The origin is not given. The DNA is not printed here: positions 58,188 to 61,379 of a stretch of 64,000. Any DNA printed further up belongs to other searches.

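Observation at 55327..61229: Tandem, translationally coupled pair of giant (963 and 1002 aa) single-pass membrane-anchored all-TPR proteins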

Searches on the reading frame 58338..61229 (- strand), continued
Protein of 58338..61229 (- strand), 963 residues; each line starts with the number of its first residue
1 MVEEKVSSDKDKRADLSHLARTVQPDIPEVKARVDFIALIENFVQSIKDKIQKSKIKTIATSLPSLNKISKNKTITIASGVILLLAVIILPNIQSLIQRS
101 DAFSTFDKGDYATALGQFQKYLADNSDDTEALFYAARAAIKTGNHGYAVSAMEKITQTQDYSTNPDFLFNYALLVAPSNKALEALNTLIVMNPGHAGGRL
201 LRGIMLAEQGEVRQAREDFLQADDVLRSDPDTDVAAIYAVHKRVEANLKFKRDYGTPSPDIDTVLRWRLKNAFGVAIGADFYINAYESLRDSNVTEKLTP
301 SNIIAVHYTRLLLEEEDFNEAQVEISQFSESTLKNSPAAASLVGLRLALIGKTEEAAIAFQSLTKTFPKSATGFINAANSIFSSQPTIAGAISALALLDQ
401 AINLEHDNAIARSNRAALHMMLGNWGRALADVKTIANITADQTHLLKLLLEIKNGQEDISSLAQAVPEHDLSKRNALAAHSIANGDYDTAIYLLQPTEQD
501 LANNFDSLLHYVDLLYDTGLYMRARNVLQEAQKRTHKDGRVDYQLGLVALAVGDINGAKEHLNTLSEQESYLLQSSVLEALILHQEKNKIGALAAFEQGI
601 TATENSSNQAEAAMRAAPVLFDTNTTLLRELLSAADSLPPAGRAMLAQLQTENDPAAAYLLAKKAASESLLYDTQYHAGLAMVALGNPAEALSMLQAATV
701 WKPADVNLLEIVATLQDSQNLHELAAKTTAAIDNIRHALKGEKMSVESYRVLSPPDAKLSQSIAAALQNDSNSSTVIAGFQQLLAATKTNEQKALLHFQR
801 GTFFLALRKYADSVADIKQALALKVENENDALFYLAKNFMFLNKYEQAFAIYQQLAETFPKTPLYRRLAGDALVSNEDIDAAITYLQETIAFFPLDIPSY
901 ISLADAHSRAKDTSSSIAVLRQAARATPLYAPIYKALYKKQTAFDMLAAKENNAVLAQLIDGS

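Call 83: find_encoding_contigs(protein=P0055, flank=8000, max_places=2)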
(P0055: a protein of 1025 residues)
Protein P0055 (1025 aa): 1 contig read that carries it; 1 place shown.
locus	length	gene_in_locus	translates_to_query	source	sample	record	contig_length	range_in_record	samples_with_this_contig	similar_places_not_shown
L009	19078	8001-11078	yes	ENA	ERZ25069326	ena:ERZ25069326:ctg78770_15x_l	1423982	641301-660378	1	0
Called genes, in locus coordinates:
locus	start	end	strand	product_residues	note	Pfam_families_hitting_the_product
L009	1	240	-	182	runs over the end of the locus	PF03167:UDG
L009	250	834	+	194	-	PF04752:ChaC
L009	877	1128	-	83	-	-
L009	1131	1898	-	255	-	PF01909:NTP_transf_2 (weak)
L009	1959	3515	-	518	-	PF13541:ChlI, PF00158:Sigma54_activat (faint), PF01078:Mg_chelatase, PF07728:AAA_5, PF00493:MCM, PF13335:Mg_chelatase_C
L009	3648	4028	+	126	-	-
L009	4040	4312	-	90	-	PF04380:BMFP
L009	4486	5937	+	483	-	PF00199:Catalase, PF06628:Catalase-rel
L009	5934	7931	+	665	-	PF00501:AMP-binding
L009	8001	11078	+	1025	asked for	PF21033:RMD1-3 (faint), PF13174:TPR_6 (faint), PF13371:TPR_9 (faint), PF14559:TPR_19 (weak), PF00515:TPR_1, PF07719:TPR_2 (weak), PF13414:TPR_11 (weak), PF13432:TPR_16, +8 more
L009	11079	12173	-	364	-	PF01134:GIDA (weak), PF01494:FAD_binding_3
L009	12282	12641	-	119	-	-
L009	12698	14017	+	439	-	PF00919:UPF0004, PF04055:Radical_SAM, PF01938:TRAM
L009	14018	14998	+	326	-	PF02562:PhoH, PF13604:AAA_30 (weak), PF13245:AAA_19 (weak)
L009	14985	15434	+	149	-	PF02130:YbeY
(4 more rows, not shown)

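Call 84: find_encoding_contigs(protein=P0048, flank=8000, max_places=2)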
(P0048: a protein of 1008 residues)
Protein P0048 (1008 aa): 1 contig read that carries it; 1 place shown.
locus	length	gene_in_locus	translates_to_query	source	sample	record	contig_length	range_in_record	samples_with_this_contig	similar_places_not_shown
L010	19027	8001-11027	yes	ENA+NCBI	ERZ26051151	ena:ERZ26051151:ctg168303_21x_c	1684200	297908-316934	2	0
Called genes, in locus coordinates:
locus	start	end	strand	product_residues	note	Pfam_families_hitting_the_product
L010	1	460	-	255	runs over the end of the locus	PF23023:Anti-Pycsar_Apyc1, PF12706:Lactamase_B_2, PF02112:PDEase_II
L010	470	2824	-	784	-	PF05226:CHASE2, PF00211:Guanylate_cyc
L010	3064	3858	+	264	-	PF00497:SBP_bac_3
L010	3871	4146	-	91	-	PF13466:STAS_2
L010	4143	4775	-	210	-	PF05494:MlaC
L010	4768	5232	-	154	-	PF02470:MlaD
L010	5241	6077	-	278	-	PF02405:MlaE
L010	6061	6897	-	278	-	PF00005:ABC_tran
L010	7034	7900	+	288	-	PF02826:2-Hacid_dh_C (weak), PF03446:NAD_binding_2, PF03807:F420_oxidored (faint), PF14833:NAD_binding_11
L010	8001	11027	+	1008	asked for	PF13428:TPR_14 (faint), PF00515:TPR_1 (faint), PF07719:TPR_2 (faint), PF12895:ANAPC3 (faint), PF13181:TPR_8 (faint), PF13424:TPR_12 (faint), PF13432:TPR_16 (faint), PF14559:TPR_19 (faint), +3 more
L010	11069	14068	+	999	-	PF10140:YukC (weak), PF24575:TPR_Slam (faint), PF00515:TPR_1 (faint), PF07719:TPR_2 (faint), PF12895:ANAPC3 (faint), PF13181:TPR_8 (faint), PF13424:TPR_12 (faint), PF25062:ARM_TT21_N (weak), +4 more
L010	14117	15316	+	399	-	PF00487:FA_desaturase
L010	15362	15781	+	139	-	PF00903:Glyoxalase, PF13669:Glyoxalase_4 (weak)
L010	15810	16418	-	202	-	PF01464:SLT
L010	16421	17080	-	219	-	PF00702:Hydrolase, PF12710:HAD (weak), PF13419:HAD_2, PF13242:Hydrolase_like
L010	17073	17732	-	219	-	PF00834:Ribul_P_3_epim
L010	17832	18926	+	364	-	PF02636:Methyltransf_28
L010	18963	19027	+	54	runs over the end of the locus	-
